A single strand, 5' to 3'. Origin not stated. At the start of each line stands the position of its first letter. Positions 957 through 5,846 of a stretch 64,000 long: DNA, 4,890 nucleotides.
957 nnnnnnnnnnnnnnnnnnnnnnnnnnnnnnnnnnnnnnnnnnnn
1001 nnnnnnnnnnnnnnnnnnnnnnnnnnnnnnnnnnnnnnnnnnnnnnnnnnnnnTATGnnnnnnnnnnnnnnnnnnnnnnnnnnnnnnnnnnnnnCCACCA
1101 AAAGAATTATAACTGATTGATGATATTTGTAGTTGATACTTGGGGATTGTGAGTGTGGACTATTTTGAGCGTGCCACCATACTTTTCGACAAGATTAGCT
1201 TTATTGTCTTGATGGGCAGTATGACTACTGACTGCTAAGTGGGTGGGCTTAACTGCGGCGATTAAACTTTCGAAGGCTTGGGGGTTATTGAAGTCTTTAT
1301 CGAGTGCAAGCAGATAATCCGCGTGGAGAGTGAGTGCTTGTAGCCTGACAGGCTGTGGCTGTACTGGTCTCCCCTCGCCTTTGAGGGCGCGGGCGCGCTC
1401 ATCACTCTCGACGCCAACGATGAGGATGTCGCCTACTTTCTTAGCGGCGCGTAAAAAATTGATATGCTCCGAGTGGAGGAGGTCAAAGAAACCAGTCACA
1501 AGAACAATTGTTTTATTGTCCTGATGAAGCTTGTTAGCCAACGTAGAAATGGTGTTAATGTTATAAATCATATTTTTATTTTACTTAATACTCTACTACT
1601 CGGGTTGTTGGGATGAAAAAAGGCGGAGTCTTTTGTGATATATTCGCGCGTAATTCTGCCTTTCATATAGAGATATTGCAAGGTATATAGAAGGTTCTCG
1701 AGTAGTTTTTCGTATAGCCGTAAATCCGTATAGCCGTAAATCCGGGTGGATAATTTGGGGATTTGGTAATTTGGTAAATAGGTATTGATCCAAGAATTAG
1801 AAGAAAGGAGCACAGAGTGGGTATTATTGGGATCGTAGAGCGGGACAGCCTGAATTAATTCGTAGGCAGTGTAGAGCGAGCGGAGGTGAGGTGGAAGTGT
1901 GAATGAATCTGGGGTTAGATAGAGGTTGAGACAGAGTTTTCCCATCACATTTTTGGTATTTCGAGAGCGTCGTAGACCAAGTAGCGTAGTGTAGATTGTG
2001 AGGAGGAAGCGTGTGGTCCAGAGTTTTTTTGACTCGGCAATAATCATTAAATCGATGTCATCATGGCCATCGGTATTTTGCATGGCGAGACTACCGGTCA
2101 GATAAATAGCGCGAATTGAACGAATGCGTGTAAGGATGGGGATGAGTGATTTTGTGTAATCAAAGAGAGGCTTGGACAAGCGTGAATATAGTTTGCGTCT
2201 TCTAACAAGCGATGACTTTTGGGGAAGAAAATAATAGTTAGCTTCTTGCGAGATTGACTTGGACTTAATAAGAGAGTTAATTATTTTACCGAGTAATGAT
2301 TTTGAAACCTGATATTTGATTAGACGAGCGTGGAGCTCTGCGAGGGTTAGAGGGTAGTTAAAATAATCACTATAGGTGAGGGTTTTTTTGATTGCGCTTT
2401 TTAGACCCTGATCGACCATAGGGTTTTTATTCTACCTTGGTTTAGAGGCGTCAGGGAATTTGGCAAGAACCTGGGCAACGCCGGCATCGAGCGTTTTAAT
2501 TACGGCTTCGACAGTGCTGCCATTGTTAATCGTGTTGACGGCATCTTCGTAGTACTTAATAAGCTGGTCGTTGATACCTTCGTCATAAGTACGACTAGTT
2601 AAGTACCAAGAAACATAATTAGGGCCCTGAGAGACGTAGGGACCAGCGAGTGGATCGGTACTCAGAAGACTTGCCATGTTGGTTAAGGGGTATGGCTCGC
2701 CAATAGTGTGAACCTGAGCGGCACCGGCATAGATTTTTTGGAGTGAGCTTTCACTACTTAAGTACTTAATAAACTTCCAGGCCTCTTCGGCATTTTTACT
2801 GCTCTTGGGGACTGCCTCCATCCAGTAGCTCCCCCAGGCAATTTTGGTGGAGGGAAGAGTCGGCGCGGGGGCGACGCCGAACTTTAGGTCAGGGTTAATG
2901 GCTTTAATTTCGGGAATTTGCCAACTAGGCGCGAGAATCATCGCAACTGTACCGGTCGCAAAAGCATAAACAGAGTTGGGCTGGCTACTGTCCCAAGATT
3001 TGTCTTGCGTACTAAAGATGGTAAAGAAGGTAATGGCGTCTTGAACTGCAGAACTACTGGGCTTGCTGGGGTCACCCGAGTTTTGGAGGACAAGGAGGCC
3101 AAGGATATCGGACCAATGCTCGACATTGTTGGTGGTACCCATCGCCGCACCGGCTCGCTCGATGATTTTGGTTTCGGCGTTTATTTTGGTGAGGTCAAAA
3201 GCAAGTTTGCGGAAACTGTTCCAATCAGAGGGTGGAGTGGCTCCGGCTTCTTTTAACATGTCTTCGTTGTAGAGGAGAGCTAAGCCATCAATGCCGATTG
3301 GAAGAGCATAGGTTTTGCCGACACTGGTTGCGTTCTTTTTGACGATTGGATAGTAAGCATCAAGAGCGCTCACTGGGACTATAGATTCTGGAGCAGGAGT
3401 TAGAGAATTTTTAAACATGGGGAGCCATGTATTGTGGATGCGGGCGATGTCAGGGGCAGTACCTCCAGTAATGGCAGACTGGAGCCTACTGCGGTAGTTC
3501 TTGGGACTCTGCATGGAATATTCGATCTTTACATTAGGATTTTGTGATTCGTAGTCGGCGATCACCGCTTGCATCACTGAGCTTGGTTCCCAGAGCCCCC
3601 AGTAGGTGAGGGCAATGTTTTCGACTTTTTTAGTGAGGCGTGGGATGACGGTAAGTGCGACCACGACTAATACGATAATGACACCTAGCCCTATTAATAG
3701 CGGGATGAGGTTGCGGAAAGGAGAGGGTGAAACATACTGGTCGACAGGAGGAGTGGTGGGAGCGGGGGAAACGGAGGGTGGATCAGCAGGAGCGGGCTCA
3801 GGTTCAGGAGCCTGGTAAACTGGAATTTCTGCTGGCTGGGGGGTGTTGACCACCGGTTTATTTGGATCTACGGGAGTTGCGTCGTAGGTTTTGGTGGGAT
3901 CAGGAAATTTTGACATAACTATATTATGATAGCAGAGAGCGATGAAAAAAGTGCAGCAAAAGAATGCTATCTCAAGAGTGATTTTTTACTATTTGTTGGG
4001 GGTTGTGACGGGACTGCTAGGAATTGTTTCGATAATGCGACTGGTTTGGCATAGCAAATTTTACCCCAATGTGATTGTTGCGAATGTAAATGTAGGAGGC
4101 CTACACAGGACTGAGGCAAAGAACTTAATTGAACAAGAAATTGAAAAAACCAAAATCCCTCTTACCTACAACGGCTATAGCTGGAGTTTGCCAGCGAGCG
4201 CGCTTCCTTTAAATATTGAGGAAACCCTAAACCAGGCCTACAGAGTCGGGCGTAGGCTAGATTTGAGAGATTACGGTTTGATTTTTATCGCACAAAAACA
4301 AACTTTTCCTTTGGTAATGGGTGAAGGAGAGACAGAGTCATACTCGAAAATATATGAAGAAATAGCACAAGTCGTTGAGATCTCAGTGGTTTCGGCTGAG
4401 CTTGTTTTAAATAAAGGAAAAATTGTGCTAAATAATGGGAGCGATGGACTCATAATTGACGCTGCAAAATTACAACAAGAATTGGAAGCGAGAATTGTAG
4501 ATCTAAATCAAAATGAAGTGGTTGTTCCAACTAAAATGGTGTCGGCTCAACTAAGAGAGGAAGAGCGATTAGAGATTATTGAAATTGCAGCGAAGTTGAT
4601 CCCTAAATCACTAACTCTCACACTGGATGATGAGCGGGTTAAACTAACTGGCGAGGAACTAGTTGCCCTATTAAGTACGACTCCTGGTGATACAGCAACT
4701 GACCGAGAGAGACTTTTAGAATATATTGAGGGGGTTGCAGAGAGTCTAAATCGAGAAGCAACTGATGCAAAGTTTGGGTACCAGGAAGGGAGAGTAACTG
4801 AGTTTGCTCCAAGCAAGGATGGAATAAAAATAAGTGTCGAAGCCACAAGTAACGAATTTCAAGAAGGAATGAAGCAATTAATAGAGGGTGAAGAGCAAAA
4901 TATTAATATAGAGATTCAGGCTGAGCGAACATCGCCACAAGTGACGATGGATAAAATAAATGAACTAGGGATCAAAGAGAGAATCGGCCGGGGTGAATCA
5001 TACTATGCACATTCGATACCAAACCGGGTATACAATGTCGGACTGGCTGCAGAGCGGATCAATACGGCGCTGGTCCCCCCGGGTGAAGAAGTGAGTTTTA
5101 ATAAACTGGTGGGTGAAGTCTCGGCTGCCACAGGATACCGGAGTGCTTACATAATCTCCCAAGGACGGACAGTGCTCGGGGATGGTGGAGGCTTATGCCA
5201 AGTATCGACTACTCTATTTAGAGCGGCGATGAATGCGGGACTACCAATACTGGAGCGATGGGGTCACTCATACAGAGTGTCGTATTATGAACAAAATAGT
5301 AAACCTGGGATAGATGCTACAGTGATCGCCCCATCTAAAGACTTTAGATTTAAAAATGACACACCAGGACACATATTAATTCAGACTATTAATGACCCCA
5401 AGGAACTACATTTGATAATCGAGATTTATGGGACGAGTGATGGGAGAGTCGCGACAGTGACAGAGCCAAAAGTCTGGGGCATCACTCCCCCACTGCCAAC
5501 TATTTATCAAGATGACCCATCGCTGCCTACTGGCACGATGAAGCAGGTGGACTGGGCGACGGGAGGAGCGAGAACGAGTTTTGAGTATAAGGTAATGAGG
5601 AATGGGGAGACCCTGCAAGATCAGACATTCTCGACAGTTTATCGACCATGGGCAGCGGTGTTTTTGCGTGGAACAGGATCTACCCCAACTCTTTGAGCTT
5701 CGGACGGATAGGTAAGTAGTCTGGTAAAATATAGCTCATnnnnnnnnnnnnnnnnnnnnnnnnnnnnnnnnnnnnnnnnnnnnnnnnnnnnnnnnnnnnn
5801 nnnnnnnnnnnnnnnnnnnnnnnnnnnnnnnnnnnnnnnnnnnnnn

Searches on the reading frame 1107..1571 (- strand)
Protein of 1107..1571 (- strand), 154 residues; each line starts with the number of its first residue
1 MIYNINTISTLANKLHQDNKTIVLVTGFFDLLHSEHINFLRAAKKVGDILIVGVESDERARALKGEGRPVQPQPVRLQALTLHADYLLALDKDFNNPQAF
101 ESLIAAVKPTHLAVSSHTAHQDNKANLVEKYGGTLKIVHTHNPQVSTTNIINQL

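Call 32: search_protein_families(library=pfam, proteins=[window:1107-1571:-], max_evalue=0.001)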
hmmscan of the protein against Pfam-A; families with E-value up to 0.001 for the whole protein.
window:1107-1571:- (154 aa): 1 family
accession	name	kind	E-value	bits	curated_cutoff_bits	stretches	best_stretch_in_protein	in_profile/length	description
PF01467.32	CTP_transf_like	-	1.3e-08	35.5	21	1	25-134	2-105/133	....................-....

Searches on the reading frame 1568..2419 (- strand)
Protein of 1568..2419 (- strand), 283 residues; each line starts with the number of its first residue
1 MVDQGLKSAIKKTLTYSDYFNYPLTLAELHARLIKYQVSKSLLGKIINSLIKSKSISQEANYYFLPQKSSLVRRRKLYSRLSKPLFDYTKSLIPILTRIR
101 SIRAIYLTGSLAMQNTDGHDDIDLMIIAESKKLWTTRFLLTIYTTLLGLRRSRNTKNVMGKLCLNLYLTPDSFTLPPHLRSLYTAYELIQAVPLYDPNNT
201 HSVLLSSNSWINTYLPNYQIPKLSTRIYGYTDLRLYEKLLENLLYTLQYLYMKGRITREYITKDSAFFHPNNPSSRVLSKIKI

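Call 32: search_protein_families(library=pfam, proteins=[window:1568-2419:-], max_evalue=0.001)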
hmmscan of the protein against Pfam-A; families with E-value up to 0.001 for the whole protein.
window:1568-2419:- (283 aa): 1 family
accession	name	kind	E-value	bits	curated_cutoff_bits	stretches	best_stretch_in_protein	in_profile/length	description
PF18765.7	Polbeta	-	6.9e-06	26.6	26.9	1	91-140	2-51/93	Polymerase beta, Nucleotidyltransferase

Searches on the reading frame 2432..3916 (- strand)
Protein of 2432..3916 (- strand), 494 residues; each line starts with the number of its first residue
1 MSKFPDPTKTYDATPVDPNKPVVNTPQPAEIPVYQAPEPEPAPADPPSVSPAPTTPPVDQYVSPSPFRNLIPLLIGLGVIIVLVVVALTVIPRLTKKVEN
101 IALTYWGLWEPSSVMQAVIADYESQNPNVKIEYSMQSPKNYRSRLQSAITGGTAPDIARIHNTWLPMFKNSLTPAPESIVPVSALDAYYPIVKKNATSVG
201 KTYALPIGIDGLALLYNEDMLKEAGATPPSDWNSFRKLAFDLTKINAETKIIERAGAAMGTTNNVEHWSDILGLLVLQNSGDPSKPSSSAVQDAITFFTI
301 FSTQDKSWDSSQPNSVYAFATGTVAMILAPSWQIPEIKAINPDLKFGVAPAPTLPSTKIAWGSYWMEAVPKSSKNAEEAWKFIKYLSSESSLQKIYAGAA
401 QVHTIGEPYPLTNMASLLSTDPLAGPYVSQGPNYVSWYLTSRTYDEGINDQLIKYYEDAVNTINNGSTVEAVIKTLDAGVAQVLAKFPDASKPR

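Call 32: search_protein_families(library=pfam, proteins=[window:2432-3916:-], max_evalue=0.001)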
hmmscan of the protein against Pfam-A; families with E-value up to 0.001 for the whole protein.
window:2432-3916:- (494 aa): 2 families
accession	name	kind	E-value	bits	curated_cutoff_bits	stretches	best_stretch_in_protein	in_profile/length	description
PF01547.30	SBP_bac_1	-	3.4e-31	109.8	26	1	113-389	8-303/307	Bacterial extracellular solute-binding protein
PF13416.11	SBP_bac_8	-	4.2e-30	105.9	27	1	117-397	1-254/279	Bacterial extracellular solute-binding protein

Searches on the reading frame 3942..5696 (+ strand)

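Call 32: search_protein_families(library=pfam, proteins=[window:3942-5696:+], max_evalue=0.001)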
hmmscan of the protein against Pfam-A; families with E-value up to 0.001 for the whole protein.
window:3942-5696:+ (584 aa): 3 families
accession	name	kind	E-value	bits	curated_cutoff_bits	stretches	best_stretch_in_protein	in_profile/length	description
PF04294.18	VanW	-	5.8e-42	142.7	27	1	361-490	1-126/130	VanW like protein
PF12229.13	PG_binding_4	-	7.1e-19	68.5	22.1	2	253-314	52-112/117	Putative peptidoglycan binding domain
PF07501.17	G5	-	0.00015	22.3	23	1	517-578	11-74/75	G5 domain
